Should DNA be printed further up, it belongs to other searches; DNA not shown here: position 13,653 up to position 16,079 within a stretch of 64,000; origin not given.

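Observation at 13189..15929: Eukaryotic-like Ser/Thr kinase with TM segment and 300-aa coiled-coil tail, followed by a PNPOx-family gene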

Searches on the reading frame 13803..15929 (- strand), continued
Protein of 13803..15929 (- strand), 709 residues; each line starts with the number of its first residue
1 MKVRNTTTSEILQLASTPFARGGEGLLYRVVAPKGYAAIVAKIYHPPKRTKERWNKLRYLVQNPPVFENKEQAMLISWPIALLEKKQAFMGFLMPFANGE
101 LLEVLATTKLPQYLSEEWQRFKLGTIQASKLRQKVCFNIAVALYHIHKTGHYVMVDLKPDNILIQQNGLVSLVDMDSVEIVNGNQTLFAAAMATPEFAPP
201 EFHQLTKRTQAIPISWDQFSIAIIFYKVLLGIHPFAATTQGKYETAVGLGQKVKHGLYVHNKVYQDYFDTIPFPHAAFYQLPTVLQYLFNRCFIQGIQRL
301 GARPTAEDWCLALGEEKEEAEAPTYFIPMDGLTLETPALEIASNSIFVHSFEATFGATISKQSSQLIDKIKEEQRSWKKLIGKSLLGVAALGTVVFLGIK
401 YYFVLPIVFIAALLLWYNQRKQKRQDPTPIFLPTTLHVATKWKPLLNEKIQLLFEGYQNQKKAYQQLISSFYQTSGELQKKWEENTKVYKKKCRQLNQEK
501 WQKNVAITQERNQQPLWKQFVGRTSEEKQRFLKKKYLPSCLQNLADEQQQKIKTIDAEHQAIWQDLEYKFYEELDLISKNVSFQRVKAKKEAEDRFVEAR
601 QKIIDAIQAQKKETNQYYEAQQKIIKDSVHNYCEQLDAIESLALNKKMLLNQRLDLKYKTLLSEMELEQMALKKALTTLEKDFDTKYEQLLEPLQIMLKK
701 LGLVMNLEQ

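Call 16: find_encoding_contigs(protein=P0020, flank=6000, max_places=2)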
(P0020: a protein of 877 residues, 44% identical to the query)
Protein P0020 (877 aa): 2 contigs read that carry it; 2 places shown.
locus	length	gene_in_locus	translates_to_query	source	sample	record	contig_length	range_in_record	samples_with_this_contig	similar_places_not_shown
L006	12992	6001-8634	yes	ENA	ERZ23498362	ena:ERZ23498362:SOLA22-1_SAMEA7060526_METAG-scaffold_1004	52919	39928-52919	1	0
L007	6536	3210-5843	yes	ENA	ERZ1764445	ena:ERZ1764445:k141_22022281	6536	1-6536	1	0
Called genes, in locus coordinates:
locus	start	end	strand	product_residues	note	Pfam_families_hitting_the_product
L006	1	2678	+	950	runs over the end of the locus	PF00515:TPR_1 (faint), PF07719:TPR_2 (faint), PF13424:TPR_12, PF24885:TPR_NPHP3 (faint), PF13374:TPR_10 (weak), PF13424:TPR_12, PF12770:CHAT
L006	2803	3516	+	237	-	PF08239:SH3_3 (faint)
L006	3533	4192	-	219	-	PF09601:DUF2459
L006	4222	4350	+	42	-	-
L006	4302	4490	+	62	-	-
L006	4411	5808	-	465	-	PF00890:FAD_binding_2 (weak), PF01134:GIDA (weak), PF01262:AlaDh_PNT_C (faint), PF07992:Pyr_redox_2, PF12831:FAD_oxidored (weak), PF13738:Pyr_redox_3, PF00070:Pyr_redox, PF02852:Pyr_redox_dim, +3 more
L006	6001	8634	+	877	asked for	-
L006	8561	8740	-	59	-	-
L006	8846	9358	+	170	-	PF04116:FA_hydroxylase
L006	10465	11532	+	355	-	PF18962:Por_Secre_tail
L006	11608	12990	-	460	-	?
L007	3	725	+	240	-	?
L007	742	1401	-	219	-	PF09601:DUF2459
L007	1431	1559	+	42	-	-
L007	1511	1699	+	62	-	-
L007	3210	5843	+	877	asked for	-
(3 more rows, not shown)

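Call 17: find_encoding_contigs(protein=P0025, flank=6000, max_places=2)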
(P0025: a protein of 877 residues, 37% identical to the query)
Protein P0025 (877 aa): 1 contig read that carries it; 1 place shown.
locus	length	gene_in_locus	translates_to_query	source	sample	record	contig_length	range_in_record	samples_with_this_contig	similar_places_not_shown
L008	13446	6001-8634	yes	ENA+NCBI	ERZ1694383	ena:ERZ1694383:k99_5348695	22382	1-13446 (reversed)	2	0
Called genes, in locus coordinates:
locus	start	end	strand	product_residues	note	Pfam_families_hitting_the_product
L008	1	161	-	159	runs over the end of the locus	-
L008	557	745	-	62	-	-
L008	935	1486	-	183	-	PF00561:Abhydrolase_1 (faint), PF06821:Ser_hydrolase, PF12146:Hydrolase_4 (faint)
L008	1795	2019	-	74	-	-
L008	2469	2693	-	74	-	-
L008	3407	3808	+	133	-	-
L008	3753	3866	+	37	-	-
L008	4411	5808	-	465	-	PF00890:FAD_binding_2 (weak), PF01134:GIDA (weak), PF03486:HI0933_like (faint), PF07992:Pyr_redox_2, PF12831:FAD_oxidored (weak), PF13738:Pyr_redox_3, PF00070:Pyr_redox, PF02852:Pyr_redox_dim, +2 more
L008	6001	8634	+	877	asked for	-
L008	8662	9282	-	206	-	-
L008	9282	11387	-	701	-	PF03190:Thioredox_DsbH, PF13899:Thioredoxin_7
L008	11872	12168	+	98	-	-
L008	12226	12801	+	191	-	PF00027:cNMP_binding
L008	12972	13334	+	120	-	PF04237:YjbR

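Call 20: search_protein_families(library=pfam, proteins=[P0011, P0047, P0051, P0098, P0031, P0038], max_evalue=1)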
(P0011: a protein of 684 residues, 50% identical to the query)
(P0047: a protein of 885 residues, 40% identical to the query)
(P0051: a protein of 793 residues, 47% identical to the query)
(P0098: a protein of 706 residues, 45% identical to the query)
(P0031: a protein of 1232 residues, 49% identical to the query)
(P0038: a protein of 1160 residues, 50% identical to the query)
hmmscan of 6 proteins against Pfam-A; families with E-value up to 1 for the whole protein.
P0011 (684 aa): 3 families
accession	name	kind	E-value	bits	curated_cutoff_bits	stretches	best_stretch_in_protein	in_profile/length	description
PF00069.31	Pkinase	-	7.6e-13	48.9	31.7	1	131-241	99-204/263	Protein kinase domain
PF21007.2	FBF1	-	2.3e-05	23.6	45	1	587-671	3-87/524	Fas-binding factor 1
PF03584.20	Herpes_ICP4_N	-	0.12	12.6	25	1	509-563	49-103/174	Herpesvirus ICP4-like protein N-terminal region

P0047 (885 aa): 4 families
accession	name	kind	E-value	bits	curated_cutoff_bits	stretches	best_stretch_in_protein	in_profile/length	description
PF00069.31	Pkinase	-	1.9e-17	64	31.7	1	25-316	11-259/263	Protein kinase domain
PF00356.27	LacI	-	0.069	13.4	27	0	636-659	21-44/46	Bacterial regulatory proteins, lacI family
PF12260.14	PIP49_C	-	0.084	12.9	25.2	1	132-187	57-114/189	Protein-kinase domain of FAM69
PF17884.7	DUF5591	-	0.098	12.9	26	0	791-848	91-150/150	Domain of unknown function (DUF5591)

P0051 (793 aa): 1 family
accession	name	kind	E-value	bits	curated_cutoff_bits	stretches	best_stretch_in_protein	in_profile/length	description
PF00069.31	Pkinase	-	6.2e-17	62.3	31.7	1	22-244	9-204/263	Protein kinase domain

P0098 (706 aa): 4 families
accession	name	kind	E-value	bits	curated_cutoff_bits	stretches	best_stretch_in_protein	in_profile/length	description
PF00069.31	Pkinase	-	1e-11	45.2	31.7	1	136-296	101-244/263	Protein kinase domain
PF11647.13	MLD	-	0.071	13.7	35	1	618-647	21-48/81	Membrane Localization Domain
PF05878.16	Phyto_Pns9_10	-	0.13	11.8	27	1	593-645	141-192/344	Phytoreovirus nonstructural protein Pns9/Pns10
PF02413.22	Caudo_TAP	-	0.31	11.6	22.1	1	515-555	87-128/131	Caudovirales tail fibre assembly protein, lambda gpK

P0031 (1232 aa): 0 families

P0038 (1160 aa): 3 families
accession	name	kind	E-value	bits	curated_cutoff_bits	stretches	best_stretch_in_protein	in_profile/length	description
PF00069.31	Pkinase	-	1.1e-17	64.8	31.7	1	142-312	104-256/263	Protein kinase domain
PF13294.11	DUF4075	-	0.033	14.8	25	1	747-779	1-33/79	Domain of unknown function (DUF4075)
PF15602.11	Imm71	-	0.26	11.8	27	1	578-690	25-136/158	Immunity protein 71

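Call 26: find_encoding_contigs(protein=P0001, flank=10000, max_places=1)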
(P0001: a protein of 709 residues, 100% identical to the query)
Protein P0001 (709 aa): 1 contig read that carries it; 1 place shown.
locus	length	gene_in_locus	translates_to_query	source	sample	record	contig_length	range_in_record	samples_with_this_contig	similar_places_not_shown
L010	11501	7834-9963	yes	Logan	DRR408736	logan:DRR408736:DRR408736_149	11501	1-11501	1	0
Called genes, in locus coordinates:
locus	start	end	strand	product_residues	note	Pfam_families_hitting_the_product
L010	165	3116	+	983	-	PF16819:DUF5074 (faint), PF07494:Reg_prop (faint), PF07495:Y_Y_Y, PF06580:His_kinase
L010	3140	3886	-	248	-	PF00072:Response_reg, PF04397:LytTR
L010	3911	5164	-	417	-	PF01223:Endonuclease_NS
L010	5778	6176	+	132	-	PF03928:HbpS-like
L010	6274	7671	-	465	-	PF00890:FAD_binding_2, PF01134:GIDA (weak), PF01266:DAO (faint), PF07992:Pyr_redox_2, PF12831:FAD_oxidored, PF13738:Pyr_redox_3, PF00070:Pyr_redox, PF02852:Pyr_redox_dim, +3 more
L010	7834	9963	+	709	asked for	PF00069:Pkinase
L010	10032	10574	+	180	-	PF01243:PNPOx_N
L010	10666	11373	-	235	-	PF02224:Cytidylate_kin, PF13189:Cytidylate_kin2 (weak), PF13238:AAA_18 (faint)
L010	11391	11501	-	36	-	?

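Call 44: predict_structure(alignment_id=A1)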
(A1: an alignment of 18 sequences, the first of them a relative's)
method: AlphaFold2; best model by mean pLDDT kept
length: 709 residues; sequences in the alignment: 18
mean_pLDDT: 62.4   pTM: 0.41
mean pLDDT of the five models: 62.4, 60.9, 60.0, 59.2, 58.7
residues with pLDDT >= 90: 129; 70-90: 195; 50-70: 72; < 50: 313
segments of 3 or more residues with pLDDT < 50: 1-50, 56-240, 247-251, 259-277, 292-301, 303-321, 399-402, 420-431
pLDDT, mean of each block of 10 residues (from residue 1): 38 41 33 40 36 48 38 30 27 26 26 39 38 41 38 34 33 37 41 32 33 38 46 42 49 48 45 48 55 46 45 41 70 77 78 82 82 77 68 55 58 63 44 59 80 88 91 91 89 86 84 85 81 87 91 91 90 86 79 90 91 93 93 93 91 92 93 92 90 86 67
secondary structure, 60 per line:
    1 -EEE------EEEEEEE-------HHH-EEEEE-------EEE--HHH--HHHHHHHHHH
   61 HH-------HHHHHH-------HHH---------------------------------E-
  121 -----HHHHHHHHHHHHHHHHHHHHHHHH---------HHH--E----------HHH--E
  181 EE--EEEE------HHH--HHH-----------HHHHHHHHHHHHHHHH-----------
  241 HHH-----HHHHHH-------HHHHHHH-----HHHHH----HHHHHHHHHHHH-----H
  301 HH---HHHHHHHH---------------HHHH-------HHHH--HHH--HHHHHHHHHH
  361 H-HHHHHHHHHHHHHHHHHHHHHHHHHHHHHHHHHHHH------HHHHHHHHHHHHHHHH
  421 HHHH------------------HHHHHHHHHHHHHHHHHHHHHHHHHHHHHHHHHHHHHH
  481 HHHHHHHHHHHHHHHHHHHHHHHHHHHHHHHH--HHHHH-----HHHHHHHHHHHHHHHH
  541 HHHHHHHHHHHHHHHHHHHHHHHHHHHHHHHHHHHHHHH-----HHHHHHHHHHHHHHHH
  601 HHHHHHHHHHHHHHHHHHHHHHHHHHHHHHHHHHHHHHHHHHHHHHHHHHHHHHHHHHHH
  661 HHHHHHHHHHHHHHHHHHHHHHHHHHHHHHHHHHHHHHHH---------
elements in order (helices of 4 or more, strands of 3 or more residues): E2-4 E11-17 E29-33 E41-43 H51-62 H70-75 H126-149 E180-182 E185-188 H214-229 H249-254 H262-268 H274-278 H283-294 H306-313 H329-332 H340-343 H351-361 H363-398 H405-424 H443-512 H515-519 H525-579 H585-700

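Call 48: fold_search(model_id=the predicted structure, library=pdb)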
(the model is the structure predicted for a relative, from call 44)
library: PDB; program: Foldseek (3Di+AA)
matches with E <= 10: 375; with E <= 0.001: 0
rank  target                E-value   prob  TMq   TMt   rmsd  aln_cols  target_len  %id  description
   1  9e9r                  7.6e-02  0.54  0.11  0.03  52.9       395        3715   13  The Structure of ApoB100 from Human Low-Density Lipoprotein (released 2024-12-18)
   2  5xg2                  9.1e-02  0.97  0.17  0.40  10.9       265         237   14  Crystal structure of a coiled-coil segment (residues 345-468 and 694-814) of Pyrococcus yayanosii Smc (released 2017-06-07)
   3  9fqr_H9               9.6e-02  0.16  0.13  0.07  60.7       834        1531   12  96-nm repeat of axonemal doublet microtubules from bovine sperm (released 2025-03-26)
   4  8c5v_I                2.0e-01  0.41  0.17  0.21  83.5       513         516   12  Chemotaxis core signalling unit from E protein lysed E. coli cells (released 2023-09-13)
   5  9a69_B                2.5e-01  0.69  0.17  0.18  28.4       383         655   14  Integrative model of MCPB-MCPC by crosslinking MS and deep learning (released 2024-09-18)
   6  6itt_B                2.6e-01  0.54  0.17  0.31  11.6       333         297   15  Crystal structure of unactivated c-KIT in complex with compound (released 2019-11-27)
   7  3zx6_A                3.0e-01  0.54  0.14  0.26  14.4       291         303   10  Structure of Hamp(AF1503)-Tsr fusion - Hamp (A291V) mutant (released 2012-02-29)
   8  6r1j_D                4.0e-01  0.82  0.15  0.34  37.2       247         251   11  Structure of the soluble AhlC triple head mutant of the tripartite alpha-pore forming toxin, AHL, from Aeromonas hydro (released 2019-07-10)
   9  2ch7_A                4.2e-01  0.33  0.12  0.23  18.3       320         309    9  Crystal structure of the cytoplasmic domain of a bacterial chemoreceptor from Thermotoga maritima (released 2006-04-18)
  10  2wcd_A                4.8e-01  0.23  0.10  0.20  55.0       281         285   13  Crystal structure of the assembled cytolysin A pore (released 2009-05-05)
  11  8i4v_B                5.0e-01  0.54  0.15  0.31  14.0       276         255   13  Cryo-EM structure of 5-subunit Smc5/6 arm region (released 2024-06-26)
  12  8i21_B                5.0e-01  0.33  0.12  0.26  13.7       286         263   15  Cryo-EM structure of 6-subunit Smc5/6 arm region (released 2024-06-26)
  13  7sqc_1Y               5.3e-01  0.35  0.10  0.26  47.9       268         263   12  Ciliary C1 central pair apparatus isolated from Chlamydomonas reinhardtii (released 2022-04-13)
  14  6h2f_D                5.5e-01  0.44  0.15  0.26  37.8       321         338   14  Structure of the pre-pore AhlB of the tripartite alpha-pore forming toxin, AHL, from Aeromonas hydrophila. (released 2019-07-10)
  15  7sqc_1W               5.5e-01  0.28  0.10  0.25  45.9       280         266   11  Ciliary C1 central pair apparatus isolated from Chlamydomonas reinhardtii (released 2022-04-13)
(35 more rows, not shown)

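Call 52: find_related_loci(query=A4, collection=genome_contigs, flank=6000)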
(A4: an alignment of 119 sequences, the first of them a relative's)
Query A4 (709 aa) in genome_contigs; peptide patterns used: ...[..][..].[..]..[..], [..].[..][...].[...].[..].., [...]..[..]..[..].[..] (x = any residue, [..] = any of these).
600 stretches matched a pattern (row limit reached: there are more); 219 encode a relative of the query (tblastn E <= 1e-3); the best 80 are kept; 79 distinct loci.
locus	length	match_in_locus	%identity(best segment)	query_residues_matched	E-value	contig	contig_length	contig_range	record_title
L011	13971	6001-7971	52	1-684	0e+0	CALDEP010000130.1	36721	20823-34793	MAG: uncultured Aureispira sp. isolate B3_Bin_Bin_96_1 genome assembly, contig: c_000000030045, whole genome shotgun seq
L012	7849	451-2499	50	1-703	0e+0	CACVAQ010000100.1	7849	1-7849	MAG: uncultured Aureispira sp. isolate HLG_WM_MAG_10 genome assembly, contig: NODE_1661_length_7849_cov_53.926185, whole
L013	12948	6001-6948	51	1-315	2e-103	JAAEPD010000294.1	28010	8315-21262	MAG: Aureispira sp. isolate Cli_1 CliG_CONTIG1436369, whole genome shotgun sequence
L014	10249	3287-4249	47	7-334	4e-97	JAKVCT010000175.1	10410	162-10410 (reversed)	MAG: Saprospiraceae bacterium isolate ALOHA_ZT_61 ZT-Saprospiraceae-1_175, whole genome shotgun sequence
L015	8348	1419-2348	49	8-316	1e-96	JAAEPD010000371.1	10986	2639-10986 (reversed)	MAG: Aureispira sp. isolate Cli_1 CliG_CONTIG1761706, whole genome shotgun sequence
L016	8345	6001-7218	43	8-405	3e-92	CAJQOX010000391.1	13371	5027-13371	MAG: uncultured Aureispira sp. isolate 3_20180319_Bin_20180319_Bin_197_1 genome assembly, contig: c_000009760688, whole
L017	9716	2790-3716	47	3-310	1e-91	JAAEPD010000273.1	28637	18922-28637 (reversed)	MAG: Aureispira sp. isolate Cli_1 CliG_CONTIG1365389, whole genome shotgun sequence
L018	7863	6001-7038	43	2-344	1e-90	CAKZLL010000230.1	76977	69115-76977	MAG TPA_asm: uncultured Saprospiraceae bacterium isolate ERR2094173_bin.102_CONCOCT_v1.1_MAG genome assembly, contig: ER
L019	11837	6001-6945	45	6-314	2e-90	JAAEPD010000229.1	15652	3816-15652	MAG: Aureispira sp. isolate Cli_1 CliG_CONTIG1158183, whole genome shotgun sequence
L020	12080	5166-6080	46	12-313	3e-90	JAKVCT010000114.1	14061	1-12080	MAG: Saprospiraceae bacterium isolate ALOHA_ZT_61 ZT-Saprospiraceae-1_114, whole genome shotgun sequence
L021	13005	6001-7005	44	7-337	4e-92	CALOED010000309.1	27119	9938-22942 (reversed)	MAG: uncultured Saprospiraceae bacterium isolate LOGT_bin.0002 genome assembly, contig: contig_51802, whole genome shotg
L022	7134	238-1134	46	17-314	1e-88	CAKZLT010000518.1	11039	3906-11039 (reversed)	MAG TPA_asm: uncultured Saprospiraceae bacterium isolate ERR2094174_bin.90_CONCOCT_v1.1_MAG genome assembly, contig: ERZ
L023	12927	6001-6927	46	8-314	4e-88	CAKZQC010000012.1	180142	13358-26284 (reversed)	MAG TPA_asm: uncultured Saprospiraceae bacterium isolate ERR2094174_bin.4_CONCOCT_v1.1_MAG genome assembly, contig: ERZ6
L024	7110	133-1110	48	10-327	2e-88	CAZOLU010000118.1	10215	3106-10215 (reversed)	MAG TPA_asm: uncultured Saprospiraceae bacterium isolate SRP141376_co3_133 genome assembly, contig: NODE_17961_length_10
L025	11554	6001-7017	43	7-342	6e-88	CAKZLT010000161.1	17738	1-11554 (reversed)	MAG TPA_asm: uncultured Saprospiraceae bacterium isolate ERR2094174_bin.90_CONCOCT_v1.1_MAG genome assembly, contig: ERZ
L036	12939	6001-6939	45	12-326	3e-85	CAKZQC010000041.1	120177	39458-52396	MAG TPA_asm: uncultured Saprospiraceae bacterium isolate ERR2094174_bin.4_CONCOCT_v1.1_MAG genome assembly, contig: ERZ6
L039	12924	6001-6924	44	8-313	3e-84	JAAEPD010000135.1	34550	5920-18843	MAG: Aureispira sp. isolate Cli_1 CliG_CONTIG788148, whole genome shotgun sequence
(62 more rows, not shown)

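Call 56: search_protein_families(library=pfam, proteins=[L036:5308-5931:+], max_evalue=0.01)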
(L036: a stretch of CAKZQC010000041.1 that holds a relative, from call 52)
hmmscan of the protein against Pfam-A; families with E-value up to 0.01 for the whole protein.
L036:5308-5931:+ (208 aa): 0 families

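Call 57: find_encoding_contigs(protein=P0047, flank=8000, max_places=1)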
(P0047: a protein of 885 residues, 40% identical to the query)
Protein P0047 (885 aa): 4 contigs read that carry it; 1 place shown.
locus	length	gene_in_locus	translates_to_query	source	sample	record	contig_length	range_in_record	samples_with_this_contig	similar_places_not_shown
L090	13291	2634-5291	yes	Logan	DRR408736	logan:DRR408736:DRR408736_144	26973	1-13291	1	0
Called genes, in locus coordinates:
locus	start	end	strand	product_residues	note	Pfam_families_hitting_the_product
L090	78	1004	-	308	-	-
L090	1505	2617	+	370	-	PF00583:Acetyltransf_1 (weak), PF13508:Acetyltransf_7 (weak)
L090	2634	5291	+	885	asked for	PF00069:Pkinase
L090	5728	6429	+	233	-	PF00574:CLP_protease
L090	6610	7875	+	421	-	PF06689:zf-C4_ClpX, PF07724:AAA_2, PF00004:AAA, PF07728:AAA_5, PF10431:ClpB_D2-small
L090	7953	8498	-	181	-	-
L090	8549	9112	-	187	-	PF04079:SMC_ScpB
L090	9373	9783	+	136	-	PF22550:CesT_Tir_1, PF10722:YbjN (weak)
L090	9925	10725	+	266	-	PF04012:PspA_IM30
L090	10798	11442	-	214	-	-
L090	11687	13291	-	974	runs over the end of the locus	PF08757:CotH, PF13229:Beta_helix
